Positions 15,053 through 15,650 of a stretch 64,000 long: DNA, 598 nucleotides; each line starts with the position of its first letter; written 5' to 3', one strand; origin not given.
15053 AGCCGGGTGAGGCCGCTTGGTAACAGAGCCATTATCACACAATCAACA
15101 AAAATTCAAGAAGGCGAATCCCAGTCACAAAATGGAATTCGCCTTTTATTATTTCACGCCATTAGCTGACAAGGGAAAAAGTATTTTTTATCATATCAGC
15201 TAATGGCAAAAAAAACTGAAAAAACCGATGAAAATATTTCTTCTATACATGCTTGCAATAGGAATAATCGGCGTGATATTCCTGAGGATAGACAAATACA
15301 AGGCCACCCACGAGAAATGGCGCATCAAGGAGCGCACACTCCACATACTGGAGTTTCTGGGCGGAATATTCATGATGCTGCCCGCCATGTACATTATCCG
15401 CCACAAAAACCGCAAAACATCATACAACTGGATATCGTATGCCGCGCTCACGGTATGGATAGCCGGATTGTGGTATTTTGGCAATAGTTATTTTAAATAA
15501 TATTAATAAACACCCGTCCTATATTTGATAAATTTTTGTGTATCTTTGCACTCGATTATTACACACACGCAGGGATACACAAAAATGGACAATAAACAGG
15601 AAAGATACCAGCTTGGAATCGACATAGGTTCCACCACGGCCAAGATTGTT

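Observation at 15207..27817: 12.6-kb motif desert bounded by motif pairs: a compositionally foreign block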

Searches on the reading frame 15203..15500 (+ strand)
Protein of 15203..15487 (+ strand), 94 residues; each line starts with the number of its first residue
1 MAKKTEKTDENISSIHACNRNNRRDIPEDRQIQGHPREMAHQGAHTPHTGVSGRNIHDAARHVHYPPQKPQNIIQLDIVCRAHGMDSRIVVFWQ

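Call 9: search_protein_families(library=pfam, proteins=[window:15203-15487:+])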
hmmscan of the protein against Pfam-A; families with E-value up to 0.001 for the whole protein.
window:15203-15487:+ (94 aa): 0 families

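Call 38: search_protein_families(library=padloc, proteins=[window:15228-15500:+], max_evalue=0.01)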
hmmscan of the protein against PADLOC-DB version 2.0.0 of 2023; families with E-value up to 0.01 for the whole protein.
window:15228-15500:+ (90 aa): 0 families

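Call 39: search_protein_families(library=ncbifam, proteins=[window:15228-15500:+], max_evalue=0.01)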
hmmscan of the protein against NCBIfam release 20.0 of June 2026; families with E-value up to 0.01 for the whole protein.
window:15228-15500:+ (90 aa): 0 families

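Call 77: search_protein_families(library=pfam, proteins=[window:15228-15500:+], max_evalue=0.01)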
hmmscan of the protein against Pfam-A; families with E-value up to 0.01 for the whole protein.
window:15228-15500:+ (90 aa): 1 family
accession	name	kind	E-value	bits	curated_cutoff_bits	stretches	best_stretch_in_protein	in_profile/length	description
PF06961.18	DUF1294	-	2.5e-19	69.7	25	1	13-66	2-55/55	Protein of unknown function (DUF1294)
